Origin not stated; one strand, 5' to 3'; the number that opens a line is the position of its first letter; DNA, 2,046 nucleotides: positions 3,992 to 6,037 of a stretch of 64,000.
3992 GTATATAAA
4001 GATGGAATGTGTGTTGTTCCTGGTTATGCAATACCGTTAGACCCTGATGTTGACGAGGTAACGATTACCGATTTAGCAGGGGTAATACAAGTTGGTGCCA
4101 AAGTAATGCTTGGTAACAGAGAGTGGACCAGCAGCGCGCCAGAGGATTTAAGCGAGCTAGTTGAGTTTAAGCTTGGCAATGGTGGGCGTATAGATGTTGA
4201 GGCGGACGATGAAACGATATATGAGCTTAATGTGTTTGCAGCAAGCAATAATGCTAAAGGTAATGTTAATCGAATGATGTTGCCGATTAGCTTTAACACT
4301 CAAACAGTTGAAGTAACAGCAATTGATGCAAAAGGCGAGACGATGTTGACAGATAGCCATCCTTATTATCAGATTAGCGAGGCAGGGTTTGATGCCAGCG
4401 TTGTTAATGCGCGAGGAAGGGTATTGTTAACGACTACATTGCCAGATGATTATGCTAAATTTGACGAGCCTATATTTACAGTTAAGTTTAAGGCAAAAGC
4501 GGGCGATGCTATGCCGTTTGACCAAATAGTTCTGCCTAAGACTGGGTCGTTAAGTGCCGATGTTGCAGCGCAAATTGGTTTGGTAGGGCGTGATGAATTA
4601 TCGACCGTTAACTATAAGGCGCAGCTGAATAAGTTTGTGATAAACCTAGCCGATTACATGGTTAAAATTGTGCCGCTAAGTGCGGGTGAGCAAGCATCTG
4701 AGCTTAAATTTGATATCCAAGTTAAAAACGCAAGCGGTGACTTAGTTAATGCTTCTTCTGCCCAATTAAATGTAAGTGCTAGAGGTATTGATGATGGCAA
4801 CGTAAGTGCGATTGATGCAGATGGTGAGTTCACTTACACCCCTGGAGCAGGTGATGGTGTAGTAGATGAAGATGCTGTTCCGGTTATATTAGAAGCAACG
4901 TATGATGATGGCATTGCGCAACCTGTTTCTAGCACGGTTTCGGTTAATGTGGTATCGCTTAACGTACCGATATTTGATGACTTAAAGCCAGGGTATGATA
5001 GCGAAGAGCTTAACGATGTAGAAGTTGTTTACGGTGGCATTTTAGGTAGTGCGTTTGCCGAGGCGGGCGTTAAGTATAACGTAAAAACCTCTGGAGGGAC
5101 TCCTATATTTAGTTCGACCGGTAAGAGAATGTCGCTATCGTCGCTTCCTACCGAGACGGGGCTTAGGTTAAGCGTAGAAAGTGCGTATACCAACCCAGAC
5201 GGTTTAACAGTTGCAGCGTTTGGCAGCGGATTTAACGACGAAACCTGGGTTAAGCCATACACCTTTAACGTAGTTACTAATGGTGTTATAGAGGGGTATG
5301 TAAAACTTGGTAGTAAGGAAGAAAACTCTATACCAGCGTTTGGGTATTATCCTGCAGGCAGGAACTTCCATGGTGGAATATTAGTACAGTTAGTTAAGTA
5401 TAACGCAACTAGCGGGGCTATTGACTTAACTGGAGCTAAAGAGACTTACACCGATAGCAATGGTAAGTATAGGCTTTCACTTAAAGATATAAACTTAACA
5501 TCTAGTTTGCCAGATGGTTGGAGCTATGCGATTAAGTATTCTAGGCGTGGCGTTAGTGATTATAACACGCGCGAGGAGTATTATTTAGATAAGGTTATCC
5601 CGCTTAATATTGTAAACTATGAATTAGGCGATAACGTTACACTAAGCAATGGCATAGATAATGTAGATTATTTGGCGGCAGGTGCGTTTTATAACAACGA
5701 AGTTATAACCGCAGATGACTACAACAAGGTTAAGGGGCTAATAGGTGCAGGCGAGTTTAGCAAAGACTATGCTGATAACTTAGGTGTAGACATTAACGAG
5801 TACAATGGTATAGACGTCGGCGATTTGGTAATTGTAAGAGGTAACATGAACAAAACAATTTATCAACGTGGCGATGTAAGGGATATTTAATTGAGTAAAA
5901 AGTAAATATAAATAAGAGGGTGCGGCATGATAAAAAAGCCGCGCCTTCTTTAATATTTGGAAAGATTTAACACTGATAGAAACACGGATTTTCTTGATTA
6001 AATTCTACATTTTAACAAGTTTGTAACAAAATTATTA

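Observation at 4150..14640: Every member carries its own cohesin-like module, so daisy chains or branched polymers are possible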

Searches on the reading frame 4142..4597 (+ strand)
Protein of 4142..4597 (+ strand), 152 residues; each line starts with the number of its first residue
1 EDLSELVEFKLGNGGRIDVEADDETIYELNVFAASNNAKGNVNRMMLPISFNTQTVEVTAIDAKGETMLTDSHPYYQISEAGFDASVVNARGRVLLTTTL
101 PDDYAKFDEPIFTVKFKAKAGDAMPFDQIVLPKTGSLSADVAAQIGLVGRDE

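Call 9: search_solved_structures(query=A1, max_evalue=10, show_alignments=2)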
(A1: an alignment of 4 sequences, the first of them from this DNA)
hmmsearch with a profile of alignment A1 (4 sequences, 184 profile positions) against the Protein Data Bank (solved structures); distinct sequences matched with E-value up to 10: 5.
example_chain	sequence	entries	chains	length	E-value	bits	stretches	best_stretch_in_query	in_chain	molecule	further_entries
3l8q_A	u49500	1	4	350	0.004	20.4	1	37-74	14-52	Cellulosomal scaffoldin adaptor protein B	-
9hmf_M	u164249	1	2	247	0.31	14.3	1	32-102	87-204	Chemotaxis protein MotB, putative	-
6ykr_F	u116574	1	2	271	0.5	13.6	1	32-102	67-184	Chemotaxis protein MotB, putative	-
6ykp_F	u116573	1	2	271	0.5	13.6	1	32-102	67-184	Chemotaxis protein MotB, putative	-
6ykm_F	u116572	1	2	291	0.57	13.4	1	32-102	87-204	Chemotaxis protein MotB, putative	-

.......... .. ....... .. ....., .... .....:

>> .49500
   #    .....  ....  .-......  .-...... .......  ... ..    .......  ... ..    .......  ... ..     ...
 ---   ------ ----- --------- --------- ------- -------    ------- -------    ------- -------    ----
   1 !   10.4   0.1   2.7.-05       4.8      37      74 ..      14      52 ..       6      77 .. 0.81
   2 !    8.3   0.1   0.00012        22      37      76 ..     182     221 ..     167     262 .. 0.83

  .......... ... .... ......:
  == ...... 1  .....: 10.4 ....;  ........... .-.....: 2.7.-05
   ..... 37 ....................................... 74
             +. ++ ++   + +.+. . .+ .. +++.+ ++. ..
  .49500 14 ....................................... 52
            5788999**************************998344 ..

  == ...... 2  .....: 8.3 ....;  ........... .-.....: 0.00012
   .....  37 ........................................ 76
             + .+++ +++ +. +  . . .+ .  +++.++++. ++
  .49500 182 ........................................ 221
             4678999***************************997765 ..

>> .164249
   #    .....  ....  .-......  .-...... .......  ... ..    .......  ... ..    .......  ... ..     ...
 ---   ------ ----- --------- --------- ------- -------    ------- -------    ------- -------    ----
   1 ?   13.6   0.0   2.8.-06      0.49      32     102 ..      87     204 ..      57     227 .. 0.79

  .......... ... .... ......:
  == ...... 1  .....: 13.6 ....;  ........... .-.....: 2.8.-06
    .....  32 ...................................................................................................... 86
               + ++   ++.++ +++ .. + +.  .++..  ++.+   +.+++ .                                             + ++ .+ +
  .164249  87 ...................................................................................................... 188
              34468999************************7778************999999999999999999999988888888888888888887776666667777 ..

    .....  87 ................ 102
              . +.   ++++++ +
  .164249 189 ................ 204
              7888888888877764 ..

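Call 13: search_protein_families(library=pfam, proteins=[window:4142-4597:+], max_evalue=10)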
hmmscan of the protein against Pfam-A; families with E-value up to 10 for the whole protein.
seq(152 aa): 1 family
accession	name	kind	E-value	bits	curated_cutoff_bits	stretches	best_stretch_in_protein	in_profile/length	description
PF12256.14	TcdB_toxin_midN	-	0.17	11.6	24.8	1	33-83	94-147/181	Insecticide toxin TcdB middle/N-terminal region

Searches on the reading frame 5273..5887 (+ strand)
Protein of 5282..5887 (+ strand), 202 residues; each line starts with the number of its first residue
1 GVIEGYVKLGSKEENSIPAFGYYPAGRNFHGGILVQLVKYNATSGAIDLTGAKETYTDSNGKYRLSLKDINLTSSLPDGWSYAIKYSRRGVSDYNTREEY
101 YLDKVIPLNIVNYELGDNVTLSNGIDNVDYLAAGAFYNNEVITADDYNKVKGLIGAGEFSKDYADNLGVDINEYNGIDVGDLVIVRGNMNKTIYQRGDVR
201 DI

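Call 13: search_protein_families(library=pfam, proteins=[window:5282-5887:+], max_evalue=10)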
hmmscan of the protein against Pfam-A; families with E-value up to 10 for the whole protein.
seq(202 aa): 1 family
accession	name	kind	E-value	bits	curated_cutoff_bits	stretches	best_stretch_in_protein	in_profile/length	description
PF02369.22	Big_1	-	0.079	13.5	34.9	1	37-70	37-69/93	Bacterial Ig-like domain (group 1)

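Call 15: find_homologous_proteins(query=A2, max_evalue=10)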
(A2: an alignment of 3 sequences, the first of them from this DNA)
Query A2 (3 sequences): 8000 candidates shared short words with the query, none scored E <= 10.

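Call 62: predict_structure(alignment_id=A10)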
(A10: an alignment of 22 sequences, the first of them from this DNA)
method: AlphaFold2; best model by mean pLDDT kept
length: 205 residues; sequences in the alignment: 22
mean_pLDDT: 81.2   pTM: 0.83
mean pLDDT of the five models: 81.2, 79.8, 79.7, 79.7, 72.9
residues with pLDDT >= 90: 76; 70-90: 89; 50-70: 35; < 50: 5
segments of 3 or more residues with pLDDT < 50: 126-128
pLDDT, mean of each block of 10 residues (from residue 1): 80 84 69 91 92 94 91 77 92 83 90 66 55 89 90 83 54 80 91 80 68
secondary structure, 60 per line:
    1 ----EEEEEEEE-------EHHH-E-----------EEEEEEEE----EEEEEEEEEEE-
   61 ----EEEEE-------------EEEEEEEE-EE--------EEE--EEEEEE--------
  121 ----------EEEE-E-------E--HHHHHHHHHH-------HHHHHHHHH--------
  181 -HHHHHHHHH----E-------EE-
elements in order: E5-12 E37-44 E49-59 E65-69 E83-90 E102-104 E107-112 E131-134 H147-156 H164-172 H182-190

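Call 65: fold_search(model_id=the predicted structure, library=pdb)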
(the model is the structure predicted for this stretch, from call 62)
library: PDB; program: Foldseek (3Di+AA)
matches with E <= 10: 485; with E <= 0.001: 8
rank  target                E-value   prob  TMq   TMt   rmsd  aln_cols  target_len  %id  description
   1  5m0y_B                9.4e-08  1.00  0.53  0.67   5.8       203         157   17  Crystal Structure of the CohScaA-XDocCipB type II complex from Clostridium thermocellum at 1.5Angstrom resolution (released 2017-09-06)
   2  3kcp_A                1.4e-07  1.00  0.58  0.41   4.9       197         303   18  Crystal structure of interacting Clostridium thermocellum multimodular components (released 2010-02-09)
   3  5g5d_B                2.0e-07  1.00  0.56  0.71   5.7       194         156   21  Crystal Structure of the CohScaC2-XDocCipA type II complex from Clostridium thermocellum (released 2017-04-05)
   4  4wi0_B                2.0e-07  1.00  0.52  0.66   6.3       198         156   17  Crystal structure of Coh3ScaB-XDoc_M2ScaA complex: A C-terminal interface mutant of type II Cohesin-X-Dockerin complex (released 2015-10-07)
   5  4fl4_L                2.8e-07  1.00  0.56  0.39   5.0       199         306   20  Scaffoldin conformation and dynamics revealed by a ternary complex from the Clostridium thermocellum cellulosome (released 2012-06-27)
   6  4fl4_C                3.0e-07  1.00  0.57  0.40   5.0       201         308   18  Scaffoldin conformation and dynamics revealed by a ternary complex from the Clostridium thermocellum cellulosome (released 2012-06-27)
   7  4fl4_I                3.4e-07  1.00  0.55  0.38   5.3       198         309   19  Scaffoldin conformation and dynamics revealed by a ternary complex from the Clostridium thermocellum cellulosome (released 2012-06-27)
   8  2b59_B                3.8e-07  1.00  0.56  0.71   5.8       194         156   21  The type II cohesin dockerin complex (released 2005-10-11)
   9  5ek8                  4.1e-03  0.98  0.32  0.12   8.7       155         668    8  Crystal structure of a 9R-lipoxygenase from Cyanothece PCC8801 at 2.7 Angstroms (released 2015-12-23)
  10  6yoa_B                5.3e-03  0.96  0.29  0.39   7.3       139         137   16  Lig v 1 structure and the inflammatory response to the Ole e 1 protein family (released 2020-05-13)
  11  3uaf                  1.8e-02  0.96  0.30  0.48   8.4       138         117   14  Crystal Structure of a TTR-52 mutant of C. elegans (released 2012-10-24)
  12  8qox_B                2.0e-02  0.97  0.29  0.15   5.9       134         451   17  Two-component assembly of SlaA and SlaB S-layer proteins of Sulfolobus acidocaldarius (released 2024-02-21)
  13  3q1e_D                2.4e-02  0.77  0.25  0.39   7.7       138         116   12  Crystal structure of Y116T/I16A double mutant of 5-hydroxyisourate hydrolase in complex with T4 (released 2011-05-04)
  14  7kcn_A                3.1e-02  0.60  0.22  0.35   7.8       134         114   11  Reconstructed ancestor of HIUases and Transthyretins (released 2021-05-19)
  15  6yoa_A                3.5e-02  0.90  0.33  0.45   5.8       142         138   18  Lig v 1 structure and the inflammatory response to the Ole e 1 protein family (released 2020-05-13)
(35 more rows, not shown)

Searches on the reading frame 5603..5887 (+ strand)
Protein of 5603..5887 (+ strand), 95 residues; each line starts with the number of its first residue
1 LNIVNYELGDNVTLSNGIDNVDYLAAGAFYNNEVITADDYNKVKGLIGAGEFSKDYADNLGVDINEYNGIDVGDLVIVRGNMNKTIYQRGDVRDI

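Call 44: search_solved_structures(query=A8, max_evalue=10, show_alignments=3)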
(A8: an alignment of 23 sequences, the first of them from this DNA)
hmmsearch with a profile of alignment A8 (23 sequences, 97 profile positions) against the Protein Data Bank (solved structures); distinct sequences matched with E-value up to 10: 16.
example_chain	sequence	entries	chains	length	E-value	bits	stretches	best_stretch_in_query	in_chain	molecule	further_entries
2b59_B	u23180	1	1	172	1.2e-05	28.2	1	5-89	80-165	Cellulosomal scaffolding protein A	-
3kcp_A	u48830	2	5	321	4.2e-05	26.5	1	5-89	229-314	Cellulosomal-scaffolding protein A | Cellulosome anchoring protein cohesin region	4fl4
5g5d_B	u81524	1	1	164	8.5e-05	25.5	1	5-84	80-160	CELLULOSOMAL-SCAFFOLDING PROTEIN A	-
2vn5_B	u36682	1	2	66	0.0001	25.3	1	23-83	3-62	ENDOGLUCANASE A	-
2vn6_B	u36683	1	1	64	0.0001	25.2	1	23-83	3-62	ENDOGLUCANASE A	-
5k39_B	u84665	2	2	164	0.00016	24.6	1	8-79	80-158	Dockerin module from a protein of unknown function | Ig domain protein group 2 domain protein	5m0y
4u3s_B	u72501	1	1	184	0.00034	23.6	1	4-82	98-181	Cellulosomal scaffoldin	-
4wi0_B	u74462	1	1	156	0.011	18.8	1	4-83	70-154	Cellulosomal scaffoldin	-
2jnk_A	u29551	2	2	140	0.057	16.5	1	59-84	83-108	Hyalurononglucosaminidase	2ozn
2y3n_B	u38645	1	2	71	0.058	16.4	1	25-85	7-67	CELLULOSOMAL FAMILY-48 PROCESSIVE GLYCOSIDE HYDROLASE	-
5nl6_A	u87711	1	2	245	0.35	13.9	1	58-86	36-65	Calponin domain family protein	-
1daq_A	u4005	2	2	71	0.62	13.2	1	25-83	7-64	ENDOGLUCANASE SS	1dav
2mte_A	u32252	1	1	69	0.63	13.1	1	25-83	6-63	Cellulose 1,4-beta-cellobiosidase (reducing end) CelS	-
5nrm_B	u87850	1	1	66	0.75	12.9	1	24-81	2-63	DocCel5: Type I dockerin repeat domain from A. cellulolyticus family 5 endoglucanase WP_01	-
5nrk_B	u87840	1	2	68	0.76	12.9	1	24-81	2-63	DocCel5: Type I dockerin repeat domain from A. cellulolyticus family 5 endoglucanase WP_01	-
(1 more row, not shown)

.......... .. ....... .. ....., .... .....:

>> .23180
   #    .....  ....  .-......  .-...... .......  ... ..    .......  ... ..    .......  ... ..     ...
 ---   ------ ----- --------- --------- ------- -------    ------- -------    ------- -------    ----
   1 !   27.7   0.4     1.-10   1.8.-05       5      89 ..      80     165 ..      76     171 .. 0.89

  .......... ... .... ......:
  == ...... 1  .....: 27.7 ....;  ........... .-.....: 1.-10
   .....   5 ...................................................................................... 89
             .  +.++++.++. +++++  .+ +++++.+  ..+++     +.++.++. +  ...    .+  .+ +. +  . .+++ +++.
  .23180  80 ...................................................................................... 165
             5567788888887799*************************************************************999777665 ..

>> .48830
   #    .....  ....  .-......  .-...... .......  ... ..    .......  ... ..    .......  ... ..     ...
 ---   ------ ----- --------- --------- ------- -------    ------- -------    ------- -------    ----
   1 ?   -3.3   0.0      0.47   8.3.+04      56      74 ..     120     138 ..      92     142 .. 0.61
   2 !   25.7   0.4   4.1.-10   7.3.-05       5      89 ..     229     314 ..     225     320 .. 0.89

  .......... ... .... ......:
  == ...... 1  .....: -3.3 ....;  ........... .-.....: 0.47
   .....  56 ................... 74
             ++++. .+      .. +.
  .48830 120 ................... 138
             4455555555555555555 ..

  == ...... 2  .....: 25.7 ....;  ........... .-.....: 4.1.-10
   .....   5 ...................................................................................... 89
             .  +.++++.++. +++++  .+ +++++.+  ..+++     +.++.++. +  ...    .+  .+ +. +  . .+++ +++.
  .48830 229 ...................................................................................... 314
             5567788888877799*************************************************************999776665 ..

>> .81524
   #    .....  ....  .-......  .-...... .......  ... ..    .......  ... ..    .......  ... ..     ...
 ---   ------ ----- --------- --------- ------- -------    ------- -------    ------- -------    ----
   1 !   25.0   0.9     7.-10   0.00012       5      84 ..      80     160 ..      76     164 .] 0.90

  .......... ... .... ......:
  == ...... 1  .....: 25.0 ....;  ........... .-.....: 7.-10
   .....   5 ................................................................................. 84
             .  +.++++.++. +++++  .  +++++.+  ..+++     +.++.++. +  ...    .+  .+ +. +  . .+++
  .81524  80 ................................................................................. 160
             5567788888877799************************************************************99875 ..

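Call 45: search_protein_families(library=pfam, alignment_id=A8, max_evalue=10)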
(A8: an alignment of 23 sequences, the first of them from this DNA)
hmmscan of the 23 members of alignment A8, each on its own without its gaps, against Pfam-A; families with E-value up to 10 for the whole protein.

A. member 1, seq(95 aa): 0 families

B. families by the number of members that match (of 23 scanned): 3 families
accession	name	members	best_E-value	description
PF00404.24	Dockerin_1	7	0.00028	Dockerin type I domain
PF01978.25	TrmB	1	0.12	Sugar-specific transcriptional regulator TrmB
PF19415.4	Astro_1A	1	0.18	Astrovirus transmembrane protein 1A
